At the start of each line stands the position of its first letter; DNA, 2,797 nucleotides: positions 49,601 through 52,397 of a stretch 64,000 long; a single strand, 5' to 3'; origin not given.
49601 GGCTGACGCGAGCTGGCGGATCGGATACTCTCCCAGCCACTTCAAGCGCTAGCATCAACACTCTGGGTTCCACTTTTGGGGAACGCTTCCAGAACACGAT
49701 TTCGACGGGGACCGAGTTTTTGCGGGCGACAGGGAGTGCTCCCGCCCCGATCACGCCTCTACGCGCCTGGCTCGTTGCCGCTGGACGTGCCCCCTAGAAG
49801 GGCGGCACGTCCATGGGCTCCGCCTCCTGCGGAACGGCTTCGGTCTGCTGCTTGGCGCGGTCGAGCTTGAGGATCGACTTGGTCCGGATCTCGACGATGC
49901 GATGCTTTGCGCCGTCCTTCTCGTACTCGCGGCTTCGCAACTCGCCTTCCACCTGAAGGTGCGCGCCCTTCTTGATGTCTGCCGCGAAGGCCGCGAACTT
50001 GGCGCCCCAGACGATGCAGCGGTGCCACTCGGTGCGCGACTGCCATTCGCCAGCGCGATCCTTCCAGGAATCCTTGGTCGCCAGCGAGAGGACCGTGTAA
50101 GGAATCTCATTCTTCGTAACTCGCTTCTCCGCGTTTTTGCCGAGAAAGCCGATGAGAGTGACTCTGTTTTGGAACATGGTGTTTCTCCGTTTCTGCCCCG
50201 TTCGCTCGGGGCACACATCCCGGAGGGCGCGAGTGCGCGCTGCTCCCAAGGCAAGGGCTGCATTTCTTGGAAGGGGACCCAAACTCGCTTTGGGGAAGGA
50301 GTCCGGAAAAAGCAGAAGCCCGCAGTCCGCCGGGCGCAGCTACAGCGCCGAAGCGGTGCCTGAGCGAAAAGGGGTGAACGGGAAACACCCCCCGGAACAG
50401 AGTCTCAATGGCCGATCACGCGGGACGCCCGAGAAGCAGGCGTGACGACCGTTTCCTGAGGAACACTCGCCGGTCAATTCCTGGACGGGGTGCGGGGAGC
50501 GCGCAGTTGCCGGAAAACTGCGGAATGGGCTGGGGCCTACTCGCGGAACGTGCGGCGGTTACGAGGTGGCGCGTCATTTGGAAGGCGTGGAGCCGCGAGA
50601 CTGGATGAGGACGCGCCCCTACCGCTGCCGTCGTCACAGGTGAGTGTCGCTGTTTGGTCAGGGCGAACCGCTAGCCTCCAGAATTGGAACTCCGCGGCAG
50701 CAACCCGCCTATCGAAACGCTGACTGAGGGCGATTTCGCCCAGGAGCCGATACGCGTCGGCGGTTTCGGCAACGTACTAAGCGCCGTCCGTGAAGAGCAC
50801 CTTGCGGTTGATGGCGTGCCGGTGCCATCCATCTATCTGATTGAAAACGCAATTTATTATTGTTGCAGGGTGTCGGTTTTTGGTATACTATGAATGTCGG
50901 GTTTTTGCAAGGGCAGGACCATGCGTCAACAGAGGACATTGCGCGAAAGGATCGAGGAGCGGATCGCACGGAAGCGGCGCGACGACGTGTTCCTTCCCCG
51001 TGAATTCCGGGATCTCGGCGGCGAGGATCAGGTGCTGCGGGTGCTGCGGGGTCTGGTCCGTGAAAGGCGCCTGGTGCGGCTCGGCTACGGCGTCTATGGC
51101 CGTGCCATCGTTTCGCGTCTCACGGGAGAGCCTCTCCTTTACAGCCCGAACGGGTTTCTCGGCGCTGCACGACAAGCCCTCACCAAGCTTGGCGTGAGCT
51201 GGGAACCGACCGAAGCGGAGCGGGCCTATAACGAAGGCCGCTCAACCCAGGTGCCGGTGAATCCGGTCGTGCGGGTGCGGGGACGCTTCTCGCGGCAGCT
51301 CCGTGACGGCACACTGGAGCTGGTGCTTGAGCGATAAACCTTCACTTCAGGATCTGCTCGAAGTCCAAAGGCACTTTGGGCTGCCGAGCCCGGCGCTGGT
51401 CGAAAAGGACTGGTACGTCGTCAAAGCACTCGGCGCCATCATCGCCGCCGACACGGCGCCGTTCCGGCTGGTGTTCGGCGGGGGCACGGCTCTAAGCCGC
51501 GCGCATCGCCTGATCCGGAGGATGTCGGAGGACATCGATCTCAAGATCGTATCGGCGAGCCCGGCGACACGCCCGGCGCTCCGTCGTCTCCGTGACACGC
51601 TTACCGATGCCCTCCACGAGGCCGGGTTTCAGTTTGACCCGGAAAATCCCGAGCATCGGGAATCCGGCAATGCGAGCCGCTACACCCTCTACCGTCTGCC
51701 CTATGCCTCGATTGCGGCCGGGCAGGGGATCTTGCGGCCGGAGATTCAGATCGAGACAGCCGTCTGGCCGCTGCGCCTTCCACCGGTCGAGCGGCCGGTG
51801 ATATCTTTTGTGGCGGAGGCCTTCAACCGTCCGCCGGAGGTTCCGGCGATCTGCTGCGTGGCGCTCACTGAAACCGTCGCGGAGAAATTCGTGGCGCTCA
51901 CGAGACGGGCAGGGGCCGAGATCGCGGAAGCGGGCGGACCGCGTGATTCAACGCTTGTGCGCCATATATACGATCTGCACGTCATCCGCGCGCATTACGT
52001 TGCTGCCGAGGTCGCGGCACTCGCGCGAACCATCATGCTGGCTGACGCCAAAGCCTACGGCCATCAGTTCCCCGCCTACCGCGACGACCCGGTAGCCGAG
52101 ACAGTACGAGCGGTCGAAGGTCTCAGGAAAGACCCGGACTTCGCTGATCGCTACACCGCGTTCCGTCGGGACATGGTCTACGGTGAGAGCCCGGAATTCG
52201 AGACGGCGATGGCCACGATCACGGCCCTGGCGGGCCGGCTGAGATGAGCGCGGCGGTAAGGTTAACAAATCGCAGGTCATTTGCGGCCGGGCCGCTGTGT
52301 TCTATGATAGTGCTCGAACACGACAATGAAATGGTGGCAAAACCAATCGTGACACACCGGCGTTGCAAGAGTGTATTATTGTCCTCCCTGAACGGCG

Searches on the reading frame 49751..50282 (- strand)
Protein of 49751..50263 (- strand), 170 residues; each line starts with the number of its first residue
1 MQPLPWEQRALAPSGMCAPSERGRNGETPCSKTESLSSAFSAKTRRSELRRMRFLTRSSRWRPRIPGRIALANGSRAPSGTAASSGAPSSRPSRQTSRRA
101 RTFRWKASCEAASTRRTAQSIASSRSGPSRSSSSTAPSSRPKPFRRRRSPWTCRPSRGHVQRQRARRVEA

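Call 10: search_protein_families(library=pfam, proteins=[window:49751-50263:-], max_evalue=0.001)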
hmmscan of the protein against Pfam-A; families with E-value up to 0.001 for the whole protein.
window:49751-50263:- (170 aa): 0 families

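Call 16: search_protein_families(library=pfam, proteins=[window:49751-50263:-], max_evalue=10)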
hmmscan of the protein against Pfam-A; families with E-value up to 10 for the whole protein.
window:49751-50263:- (170 aa): 0 families

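Call 88: search_protein_families(library=pfam, proteins=[window:49794-50282:-], max_evalue=1)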
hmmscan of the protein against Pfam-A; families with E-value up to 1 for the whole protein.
window:49794-50282:- (162 aa): 3 families
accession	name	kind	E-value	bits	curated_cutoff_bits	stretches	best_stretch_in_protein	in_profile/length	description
PF00436.31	SSB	-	2.7e-24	85.6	26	1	39-137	2-101/104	Single-strand binding protein family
PF01336.31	tRNA_anti-codon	-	0.0051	17.2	27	1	88-122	30-61/75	OB-fold nucleic acid binding domain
PF11325.14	DUF3127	-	0.071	13.8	27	1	91-122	43-73/85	Domain of unknown function (DUF3127)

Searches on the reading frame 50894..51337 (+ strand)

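Call 10: search_protein_families(library=pfam, proteins=[window:50894-51337:+], max_evalue=0.001)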
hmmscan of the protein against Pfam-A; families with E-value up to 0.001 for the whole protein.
window:50894-51337:+ (147 aa): 1 family
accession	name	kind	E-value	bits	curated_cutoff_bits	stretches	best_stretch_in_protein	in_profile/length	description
PF19570.5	DUF6088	-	1.4e-06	28.6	25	1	19-128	1-106/172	Family of unknown function (DUF6088)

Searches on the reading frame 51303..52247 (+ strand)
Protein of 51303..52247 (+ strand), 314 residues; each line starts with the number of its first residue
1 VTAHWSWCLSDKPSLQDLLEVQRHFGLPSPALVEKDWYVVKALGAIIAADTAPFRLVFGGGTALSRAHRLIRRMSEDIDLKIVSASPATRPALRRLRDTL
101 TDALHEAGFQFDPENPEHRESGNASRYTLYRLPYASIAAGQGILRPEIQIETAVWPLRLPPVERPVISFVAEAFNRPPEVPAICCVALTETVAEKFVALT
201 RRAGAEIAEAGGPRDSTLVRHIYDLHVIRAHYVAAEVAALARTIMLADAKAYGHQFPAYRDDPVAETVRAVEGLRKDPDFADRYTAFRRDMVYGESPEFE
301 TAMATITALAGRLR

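Call 10: search_protein_families(library=pfam, proteins=[window:51303-52247:+], max_evalue=0.001)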
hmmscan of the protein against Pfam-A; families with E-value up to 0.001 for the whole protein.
window:51303-52247:+ (314 aa): 1 family
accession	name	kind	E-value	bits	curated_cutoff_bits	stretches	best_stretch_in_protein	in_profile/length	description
PF08843.17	AbiEii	-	4.9e-35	122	22.5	1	54-304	13-237/238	Nucleotidyl transferase AbiEii toxin, Type IV TA system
